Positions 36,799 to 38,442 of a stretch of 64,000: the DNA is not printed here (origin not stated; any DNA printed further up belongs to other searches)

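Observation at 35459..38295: Candidate two-gene defence cassette: HEPN + tandem OB-fold protein with a PD-(D/E)xK-like partner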

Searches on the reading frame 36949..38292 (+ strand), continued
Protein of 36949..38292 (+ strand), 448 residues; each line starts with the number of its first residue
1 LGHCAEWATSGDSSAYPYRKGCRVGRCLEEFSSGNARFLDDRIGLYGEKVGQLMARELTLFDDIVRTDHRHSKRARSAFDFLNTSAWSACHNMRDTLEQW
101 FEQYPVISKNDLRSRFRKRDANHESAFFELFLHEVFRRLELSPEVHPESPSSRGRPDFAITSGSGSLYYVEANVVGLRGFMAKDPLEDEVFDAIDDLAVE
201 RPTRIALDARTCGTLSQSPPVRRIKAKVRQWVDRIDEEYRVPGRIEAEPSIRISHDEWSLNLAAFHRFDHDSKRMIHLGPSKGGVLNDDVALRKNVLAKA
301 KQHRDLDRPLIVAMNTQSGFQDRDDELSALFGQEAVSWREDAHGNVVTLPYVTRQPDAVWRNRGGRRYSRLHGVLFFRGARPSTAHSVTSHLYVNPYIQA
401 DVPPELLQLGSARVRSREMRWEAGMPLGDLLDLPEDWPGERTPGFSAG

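Call 47: search_protein_families(library=padloc, proteins=[P0214, P0185, P0202, P0190, P0183, P0197, P0209, P0213, P0217, P0178], max_evalue=0.01)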
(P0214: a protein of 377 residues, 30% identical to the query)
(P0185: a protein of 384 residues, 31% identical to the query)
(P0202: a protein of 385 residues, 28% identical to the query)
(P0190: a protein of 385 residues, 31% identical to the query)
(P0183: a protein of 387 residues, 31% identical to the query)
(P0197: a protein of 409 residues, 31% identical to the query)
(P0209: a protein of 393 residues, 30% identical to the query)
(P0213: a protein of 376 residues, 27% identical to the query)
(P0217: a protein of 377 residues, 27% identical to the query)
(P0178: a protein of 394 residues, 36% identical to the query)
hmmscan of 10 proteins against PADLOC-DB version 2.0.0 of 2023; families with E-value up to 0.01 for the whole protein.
P0214 (377 aa): 1 family
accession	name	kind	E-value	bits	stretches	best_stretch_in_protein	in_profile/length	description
PDLC04110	PD-T7-5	-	7.5e-07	26.5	1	61-155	28-110/346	-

P0185 (384 aa): 0 families

P0202 (385 aa): 1 family
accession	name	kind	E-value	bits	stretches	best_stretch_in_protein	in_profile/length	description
PDLC04110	PD-T7-5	-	1.5e-06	25.6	1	64-133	52-114/346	-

P0190 (385 aa): 1 family
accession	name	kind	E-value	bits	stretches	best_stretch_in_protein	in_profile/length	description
PDLC04110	PD-T7-5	-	4e-05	20.9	1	66-131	54-112/346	-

P0183 (387 aa): 0 families

P0197 (409 aa): 2 families
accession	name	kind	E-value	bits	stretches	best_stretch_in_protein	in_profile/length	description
PDLC04110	PD-T7-5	-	8.9e-05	19.7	1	55-136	28-99/346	-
PDLC04073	PD-T7-1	-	0.0015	15.3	1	85-137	162-208/452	-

P0209 (393 aa): 2 families
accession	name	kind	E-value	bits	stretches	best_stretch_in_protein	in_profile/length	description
PDLC04110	PD-T7-5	-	5.8e-06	23.6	1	67-135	55-118/346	-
PDLC04073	PD-T7-1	-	5.6e-05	20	1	67-136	164-230/452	-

P0213 (376 aa): 2 families
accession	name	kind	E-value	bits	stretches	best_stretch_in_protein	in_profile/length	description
PDLC04110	PD-T7-5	-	1.8e-10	38.4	1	67-132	53-112/346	-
PDLC04073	PD-T7-1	-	0.00026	17.8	1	66-127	161-215/452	-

P0217 (377 aa): 2 families
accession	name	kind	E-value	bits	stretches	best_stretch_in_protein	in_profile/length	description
PDLC04110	PD-T7-5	-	2.2e-07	28.3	1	67-131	53-111/346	-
PDLC04073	PD-T7-1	-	0.00086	16.1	1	66-128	161-216/452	-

P0178 (394 aa): 2 families
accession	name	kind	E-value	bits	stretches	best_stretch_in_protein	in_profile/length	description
PDLC04110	PD-T7-5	-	3.8e-05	20.9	1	39-131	23-104/346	-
PDLC04073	PD-T7-1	-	0.00061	16.6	1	74-134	161-215/452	-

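Call 62: find_encoding_contigs(protein=P0104, flank=6000, max_places=1)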
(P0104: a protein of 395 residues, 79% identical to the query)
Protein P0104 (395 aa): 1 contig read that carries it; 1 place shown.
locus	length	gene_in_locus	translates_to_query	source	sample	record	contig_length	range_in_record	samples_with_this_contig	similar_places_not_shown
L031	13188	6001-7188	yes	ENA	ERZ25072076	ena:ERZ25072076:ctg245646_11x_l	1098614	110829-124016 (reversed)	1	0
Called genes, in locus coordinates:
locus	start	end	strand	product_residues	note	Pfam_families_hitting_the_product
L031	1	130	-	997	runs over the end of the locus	PF00133:tRNA-synt_1, PF09334:tRNA-synt_1g (weak), PF13603:tRNA-synt_1_2 (weak), PF08264:Anticodon_1, PF10458:Val_tRNA-synt_C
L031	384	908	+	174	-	-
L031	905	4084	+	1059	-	PF02384:N6_Mtase, PF18135:Type_ISP_C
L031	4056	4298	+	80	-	PF18135:Type_ISP_C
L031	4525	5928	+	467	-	-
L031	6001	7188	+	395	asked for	-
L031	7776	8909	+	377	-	PF02463:SMC_N, PF11398:DUF2813 (faint), PF13175:AAA_15 (weak), PF13304:AAA_21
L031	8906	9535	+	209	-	PF14103:DUF4276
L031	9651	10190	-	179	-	-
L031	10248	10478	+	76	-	-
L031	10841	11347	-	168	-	-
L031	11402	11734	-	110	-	PF02452:PemK_toxin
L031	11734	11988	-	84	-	-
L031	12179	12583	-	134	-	PF01850:PIN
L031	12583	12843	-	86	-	PF02604:PhdYeFM_antitox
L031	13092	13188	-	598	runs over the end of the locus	PF00664:ABC_membrane, PF00005:ABC_tran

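Call 63: find_encoding_contigs(protein=P0139, flank=6000, max_places=1)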
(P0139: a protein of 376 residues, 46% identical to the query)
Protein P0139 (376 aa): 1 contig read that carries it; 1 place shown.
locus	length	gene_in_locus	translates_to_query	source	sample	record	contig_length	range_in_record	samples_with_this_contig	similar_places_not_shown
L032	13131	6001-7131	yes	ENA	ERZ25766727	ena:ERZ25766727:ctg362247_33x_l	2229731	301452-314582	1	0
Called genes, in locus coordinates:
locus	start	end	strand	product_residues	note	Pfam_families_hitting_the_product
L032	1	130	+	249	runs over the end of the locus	-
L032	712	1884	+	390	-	PF13356:Arm-DNA-bind_3, PF22022:Phage_int_M, PF00589:Phage_integrase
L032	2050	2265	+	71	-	-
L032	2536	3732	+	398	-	PF14690:Zn_ribbon_ISL3, PF01610:DDE_Tnp_ISL3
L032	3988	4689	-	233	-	PF00702:Hydrolase (weak)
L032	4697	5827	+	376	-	-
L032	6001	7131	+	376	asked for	-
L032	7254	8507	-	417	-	PF00805:Pentapeptide, PF13576:Pentapeptide_3 (faint), PF00805:Pentapeptide, PF13599:Pentapeptide_4, PF00805:Pentapeptide (weak)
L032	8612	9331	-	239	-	-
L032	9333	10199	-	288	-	PF02481:DNA_processg_A, PF18306:LDcluster4 (faint)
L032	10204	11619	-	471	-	PF13289:SIR2_2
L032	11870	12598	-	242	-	PF00156:Pribosyltran (weak)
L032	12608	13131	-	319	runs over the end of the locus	PF02481:DNA_processg_A, PF18306:LDcluster4 (faint)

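Call 64: find_encoding_contigs(protein=P0160, flank=6000, max_places=1)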
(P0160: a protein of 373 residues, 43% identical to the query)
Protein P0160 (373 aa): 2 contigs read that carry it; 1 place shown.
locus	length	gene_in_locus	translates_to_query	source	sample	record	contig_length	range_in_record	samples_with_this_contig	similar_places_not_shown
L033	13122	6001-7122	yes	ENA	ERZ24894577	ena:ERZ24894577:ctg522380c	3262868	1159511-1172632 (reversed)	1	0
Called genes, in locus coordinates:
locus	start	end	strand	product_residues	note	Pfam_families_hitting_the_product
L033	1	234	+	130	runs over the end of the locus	PF11528:DUF3224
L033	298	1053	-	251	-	PF01135:PCMT, PF13489:Methyltransf_23, PF01209:Ubie_methyltran, PF01728:FtsJ, PF13649:Methyltransf_25, PF13847:Methyltransf_31, PF08241:Methyltransf_11, PF08242:Methyltransf_12, +3 more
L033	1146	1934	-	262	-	PF00950:ABC-3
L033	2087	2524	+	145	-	PF01475:FUR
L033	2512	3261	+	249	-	PF00005:ABC_tran, PF13555:AAA_29 (faint), PF02463:SMC_N (faint), PF13304:AAA_21 (faint)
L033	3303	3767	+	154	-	PF09424:YqeY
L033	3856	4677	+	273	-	PF02735:Ku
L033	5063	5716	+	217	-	PF12637:TSCPD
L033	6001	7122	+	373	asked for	-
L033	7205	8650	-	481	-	-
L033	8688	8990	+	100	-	-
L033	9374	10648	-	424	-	PF00278:Orn_DAP_Arg_deC, PF02784:Orn_Arg_deC_N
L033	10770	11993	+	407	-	PF03447:NAD_binding_3, PF00742:Homoserine_dh, PF01842:ACT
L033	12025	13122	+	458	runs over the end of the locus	PF14821:Thr_synth_N, PF00291:PALP, PF24857:THR4_C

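Call 65: find_encoding_contigs(protein=P0162, flank=6000, max_places=1)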
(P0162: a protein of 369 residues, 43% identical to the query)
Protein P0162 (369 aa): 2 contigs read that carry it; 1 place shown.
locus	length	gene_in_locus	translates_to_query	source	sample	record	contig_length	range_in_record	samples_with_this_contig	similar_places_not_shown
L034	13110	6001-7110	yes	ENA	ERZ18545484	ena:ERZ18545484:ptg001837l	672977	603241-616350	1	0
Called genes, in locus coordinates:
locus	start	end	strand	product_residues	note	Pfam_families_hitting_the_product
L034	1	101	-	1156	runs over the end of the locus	PF04313:HSDR_N, PF00270:DEAD, PF04851:ResIII, PF18766:SWI2_SNF2, PF22679:T1R_D3-like, PF04326:SLFN_AlbA_2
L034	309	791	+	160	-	-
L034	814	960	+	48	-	-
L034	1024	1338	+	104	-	PF05168:HEPN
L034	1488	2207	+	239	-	-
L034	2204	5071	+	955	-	-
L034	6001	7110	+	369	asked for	-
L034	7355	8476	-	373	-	PF01420:Methylase_S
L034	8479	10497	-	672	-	PF12161:HsdM_N, PF02384:N6_Mtase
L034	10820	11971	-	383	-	PF00155:Aminotran_1_2, PF01053:Cys_Met_Meta_PP, PF01041:DegT_DnrJ_EryC1 (faint)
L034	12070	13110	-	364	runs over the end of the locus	PF00005:ABC_tran, PF13304:AAA_21 (faint), PF08352:oligo_HPY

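Call 77: fold_search(model_id=the predicted structure, library=viral)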
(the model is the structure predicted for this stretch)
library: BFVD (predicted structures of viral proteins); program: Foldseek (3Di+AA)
matches with E <= 10: 569; with E <= 0.001: 0
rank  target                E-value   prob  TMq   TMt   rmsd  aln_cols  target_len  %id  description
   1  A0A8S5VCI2            1.1e-02  0.95  0.12  0.12  19.2       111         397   14  Restriction enzyme [Siphoviridae sp. ctDXu9]
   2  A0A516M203            1.9e-02  0.25  0.11  0.17  22.1       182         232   13  (no name in the UniProt tables at hand)
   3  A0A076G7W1            3.2e-02  0.96  0.11  0.13   2.8        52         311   15  Homing endonuclease [Bacillus phage Bobb]
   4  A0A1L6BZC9            3.8e-02  1.00  0.11  0.20   2.1        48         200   17  (no name in the UniProt tables at hand)
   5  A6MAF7                5.1e-02  0.07  0.13  0.13  25.2       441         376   11  Gp092 [Lactococcus phage KSY1]
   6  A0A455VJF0            5.4e-02  0.72  0.10  0.13   8.6        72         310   18  (no name in the UniProt tables at hand)
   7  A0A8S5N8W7            5.7e-02  0.75  0.12  0.36  15.6        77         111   19  Nuclease [Siphoviridae sp. ctuaf34]
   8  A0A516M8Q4            5.7e-02  0.18  0.13  0.15  20.6       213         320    8  (no name in the UniProt tables at hand)
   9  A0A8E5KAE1            6.8e-02  0.57  0.12  0.11  11.8        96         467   14  (no name in the UniProt tables at hand)
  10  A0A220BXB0            9.7e-02  0.77  0.11  0.14   8.2        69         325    9  (no name in the UniProt tables at hand)
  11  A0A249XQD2            9.7e-02  0.15  0.10  0.28  23.4       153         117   12  Nuclease [Brevibacterium phage LuckyBarnes]
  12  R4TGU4                1.0e-01  0.30  0.11  0.26   8.9        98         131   17  PD-(D/E)XK nuclease [Halogranum tailed virus 1]
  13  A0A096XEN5            1.1e-01  0.51  0.10  0.26   5.6        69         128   13  Uncharacterized protein [Escherichia phage phi191]
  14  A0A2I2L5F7            1.1e-01  0.44  0.11  0.18  15.1        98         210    9  F-box domain-containing protein [Orpheovirus IHUMI-LCC2]
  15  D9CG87                1.1e-01  0.23  0.13  0.23  20.8       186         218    9  (no name in the UniProt tables at hand)
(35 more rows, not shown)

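Call 79: search_protein_families(library=pfam, proteins=[L023:5540-6610:+], max_evalue=0.001)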
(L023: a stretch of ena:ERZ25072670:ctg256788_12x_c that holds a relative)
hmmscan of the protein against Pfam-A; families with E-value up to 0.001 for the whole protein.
L023:5540-6610:+ (357 aa): 0 families

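Call 80: search_protein_families(library=ncbifam, proteins=[window:37108-38292:+, L023:5540-6610:+, P0213], max_evalue=0.01)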
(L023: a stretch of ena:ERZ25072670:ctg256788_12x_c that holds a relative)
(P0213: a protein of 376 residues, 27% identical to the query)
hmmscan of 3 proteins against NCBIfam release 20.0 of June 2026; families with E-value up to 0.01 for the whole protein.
window:37108-38292:+ (395 aa): 0 families

L023:5540-6610:+ (357 aa): 0 families

P0213 (376 aa): 0 families

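Call 90: search_dna_similar(query=window:37108-38292:+, collection=plasmids, mode=protein, max_evalue=0.001, max_rows=12)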
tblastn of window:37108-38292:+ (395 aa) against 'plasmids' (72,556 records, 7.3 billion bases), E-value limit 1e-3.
Records with a match: 19; places in all: 21; records where one place covers at least 80% of the query: 7.
Best place of each record, by identity: <60% 19.
By first word of the organism name: Acinetobacter 14; Pseudomonas 3; Mycolicibacterium 1; Cellulosimicrobium 1.
By predicted mobility (MOB-suite, as given by PLSDB): mobilizable 11; non-mobilizable 6; conjugative 2.
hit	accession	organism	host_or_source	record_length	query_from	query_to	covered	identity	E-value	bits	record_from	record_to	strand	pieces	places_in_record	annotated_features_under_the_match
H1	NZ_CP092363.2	Mycolicibacterium crocinum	-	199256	6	386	96%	28.8%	2e-25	115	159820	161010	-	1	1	hypothetical protein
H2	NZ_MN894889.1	Pseudomonas aeruginosa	-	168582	7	385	96%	28.9%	1e-34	143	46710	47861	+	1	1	hypothetical protein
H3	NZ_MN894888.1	Pseudomonas aeruginosa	-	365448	7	385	96%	28.9%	1e-34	143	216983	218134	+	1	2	hypothetical protein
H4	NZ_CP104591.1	Pseudomonas aeruginosa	Homo sapiens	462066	7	385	96%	28.9%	1e-34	143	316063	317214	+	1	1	hypothetical protein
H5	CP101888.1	Acinetobacter baumannii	Homo sapiens,catheter tip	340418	1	387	98%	27.5%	2e-18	164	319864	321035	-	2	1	hypothetical protein (x2)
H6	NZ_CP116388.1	Acinetobacter baumannii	Homo sapiens,wound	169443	1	387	98%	27.4%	2e-39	157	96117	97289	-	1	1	hypothetical protein | DUF6602 domain-containing protein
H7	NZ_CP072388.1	Cellulosimicrobium cellulans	Homo sapiens,whole organism,human oral ...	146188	1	390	99%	25.3%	2e-9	67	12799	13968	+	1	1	hypothetical protein | recombinase family protein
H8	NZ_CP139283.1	Acinetobacter pittii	Homo sapiens,Catheter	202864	161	387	57%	25.0%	3e-16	88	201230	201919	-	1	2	hypothetical protein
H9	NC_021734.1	Acinetobacter baumannii BJAB0715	-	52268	7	119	29%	36.5%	1e-12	77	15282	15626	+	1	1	hypothetical protein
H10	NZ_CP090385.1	Acinetobacter towneri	-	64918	7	119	29%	36.5%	1e-12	77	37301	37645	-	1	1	hypothetical protein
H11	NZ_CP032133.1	Acinetobacter chinensis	Culture,Sewage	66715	7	119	29%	36.5%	1e-12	77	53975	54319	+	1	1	hypothetical protein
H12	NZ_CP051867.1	Acinetobacter baumannii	Homo sapiens,cell culture,sputum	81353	7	119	29%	36.5%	1e-12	77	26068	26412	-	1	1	hypothetical protein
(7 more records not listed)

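Call 92: get_annotated_region(hit=H6, flank=6000)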
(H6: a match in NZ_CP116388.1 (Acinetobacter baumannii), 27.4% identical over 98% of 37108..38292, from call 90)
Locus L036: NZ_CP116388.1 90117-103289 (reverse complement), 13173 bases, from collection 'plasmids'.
description: Acinetobacter baumannii strain WM98 plasmid pWM98-2, complete sequence
organism: Acinetobacter baumannii (NCBI taxid 470)
taxonomy: Bacteria; Pseudomonadota; Gammaproteobacteria; Moraxellales; Moraxellaceae; Acinetobacter; Acinetobacter baumannii
host: -; source: Homo sapiens,wound; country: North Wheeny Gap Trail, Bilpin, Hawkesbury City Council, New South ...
typing (MOB-suite, as given by PLSDB): conjugative; relaxase MOBP; mating-pair formation MPF_I
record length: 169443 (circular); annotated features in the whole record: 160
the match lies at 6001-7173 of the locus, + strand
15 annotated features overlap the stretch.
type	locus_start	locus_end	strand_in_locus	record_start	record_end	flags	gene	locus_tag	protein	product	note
CDS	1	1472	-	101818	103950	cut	-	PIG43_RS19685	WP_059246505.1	hypothetical protein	-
CDS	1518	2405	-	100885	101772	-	-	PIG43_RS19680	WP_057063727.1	ImmA/IrrE family metallo-endopeptidase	-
CDS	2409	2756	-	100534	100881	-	-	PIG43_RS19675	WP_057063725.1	helix-turn-helix transcriptional regulator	-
CDS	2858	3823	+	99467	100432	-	-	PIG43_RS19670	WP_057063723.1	CBASS oligonucleotide cyclase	-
CDS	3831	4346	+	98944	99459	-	-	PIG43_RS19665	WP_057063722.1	hypothetical protein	-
CDS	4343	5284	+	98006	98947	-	-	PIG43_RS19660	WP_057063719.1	AAA family ATPase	-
CDS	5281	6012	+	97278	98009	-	-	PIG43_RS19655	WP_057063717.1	DUF6602 domain-containing protein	-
CDS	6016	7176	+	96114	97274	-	-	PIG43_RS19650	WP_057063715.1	hypothetical protein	-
CDS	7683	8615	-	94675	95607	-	-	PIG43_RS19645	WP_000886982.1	tyrosine-type recombinase/integrase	GO:0015074 - DNA integration [Evidence IEA]; GO:0006310 - DNA recombination [Evidence IEA]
CDS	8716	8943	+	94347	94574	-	-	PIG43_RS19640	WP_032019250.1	hypothetical protein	-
CDS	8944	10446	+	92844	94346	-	-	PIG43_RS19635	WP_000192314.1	zeta toxin family protein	-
CDS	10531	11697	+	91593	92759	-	-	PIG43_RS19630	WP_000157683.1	hypothetical protein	-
CDS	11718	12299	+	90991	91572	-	-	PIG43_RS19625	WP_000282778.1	hypothetical protein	-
CDS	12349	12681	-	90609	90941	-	-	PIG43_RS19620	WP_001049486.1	hypothetical protein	-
CDS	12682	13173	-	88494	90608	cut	-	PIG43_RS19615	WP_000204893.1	ATP-binding protein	-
